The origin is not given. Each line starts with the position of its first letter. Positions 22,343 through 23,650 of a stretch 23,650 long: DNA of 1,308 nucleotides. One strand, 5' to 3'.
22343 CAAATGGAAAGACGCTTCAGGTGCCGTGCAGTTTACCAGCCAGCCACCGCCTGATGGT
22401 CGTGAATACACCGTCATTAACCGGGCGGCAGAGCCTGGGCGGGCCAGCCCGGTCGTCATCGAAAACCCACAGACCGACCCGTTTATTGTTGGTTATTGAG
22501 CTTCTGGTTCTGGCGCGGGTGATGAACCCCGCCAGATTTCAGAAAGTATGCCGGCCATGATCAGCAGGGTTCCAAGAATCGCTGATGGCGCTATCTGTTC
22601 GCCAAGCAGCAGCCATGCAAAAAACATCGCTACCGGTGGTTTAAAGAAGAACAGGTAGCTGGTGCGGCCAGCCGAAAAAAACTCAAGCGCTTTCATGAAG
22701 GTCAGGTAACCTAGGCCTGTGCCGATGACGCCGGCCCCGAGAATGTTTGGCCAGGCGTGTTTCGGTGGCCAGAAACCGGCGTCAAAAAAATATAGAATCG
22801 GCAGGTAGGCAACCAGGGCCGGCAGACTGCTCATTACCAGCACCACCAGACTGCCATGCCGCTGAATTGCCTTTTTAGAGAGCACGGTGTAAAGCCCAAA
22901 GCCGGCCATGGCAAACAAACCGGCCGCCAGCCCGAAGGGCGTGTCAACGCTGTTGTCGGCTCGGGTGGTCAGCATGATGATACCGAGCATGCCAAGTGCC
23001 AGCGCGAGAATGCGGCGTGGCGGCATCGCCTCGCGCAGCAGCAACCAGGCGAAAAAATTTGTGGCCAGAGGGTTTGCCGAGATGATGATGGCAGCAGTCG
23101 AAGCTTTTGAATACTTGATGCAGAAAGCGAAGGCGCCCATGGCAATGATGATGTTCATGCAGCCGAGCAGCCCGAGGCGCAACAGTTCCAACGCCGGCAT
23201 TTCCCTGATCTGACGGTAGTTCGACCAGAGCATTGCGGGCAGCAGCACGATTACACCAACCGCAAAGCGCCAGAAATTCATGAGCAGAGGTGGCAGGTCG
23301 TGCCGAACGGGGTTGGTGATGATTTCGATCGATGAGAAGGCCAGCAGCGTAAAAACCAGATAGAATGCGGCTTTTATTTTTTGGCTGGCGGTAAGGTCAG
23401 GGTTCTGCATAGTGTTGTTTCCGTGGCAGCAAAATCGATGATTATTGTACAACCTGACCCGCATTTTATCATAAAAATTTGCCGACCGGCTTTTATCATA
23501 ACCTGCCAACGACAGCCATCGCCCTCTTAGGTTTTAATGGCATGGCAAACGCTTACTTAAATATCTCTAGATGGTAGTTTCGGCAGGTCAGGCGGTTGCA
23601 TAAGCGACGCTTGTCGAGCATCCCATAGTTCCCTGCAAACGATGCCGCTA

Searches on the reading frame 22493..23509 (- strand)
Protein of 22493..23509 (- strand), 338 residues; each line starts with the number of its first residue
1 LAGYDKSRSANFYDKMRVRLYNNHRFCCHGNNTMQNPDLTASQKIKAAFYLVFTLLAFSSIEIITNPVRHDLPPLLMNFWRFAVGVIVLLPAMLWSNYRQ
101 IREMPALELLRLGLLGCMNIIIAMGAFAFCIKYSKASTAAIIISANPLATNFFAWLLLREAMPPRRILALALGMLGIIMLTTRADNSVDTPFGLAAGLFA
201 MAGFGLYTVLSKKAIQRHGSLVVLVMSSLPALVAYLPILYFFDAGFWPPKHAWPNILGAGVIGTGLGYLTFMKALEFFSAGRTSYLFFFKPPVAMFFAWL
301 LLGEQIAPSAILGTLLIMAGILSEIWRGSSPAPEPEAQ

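Call 26: search_protein_families(library=pfam, proteins=[window:22493-23509:-], max_evalue=0.01)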
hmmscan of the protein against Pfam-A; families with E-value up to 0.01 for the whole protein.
window:22493-23509:- (338 aa): 2 families
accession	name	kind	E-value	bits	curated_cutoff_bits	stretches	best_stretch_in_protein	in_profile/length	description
PF00892.27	EamA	-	1.8e-42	145.3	28.2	2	192-322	2-131/135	EamA-like transporter family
PF03151.22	TPT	-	5.5e-06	26.4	30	1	74-285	31-238/291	Triose-phosphate Transporter family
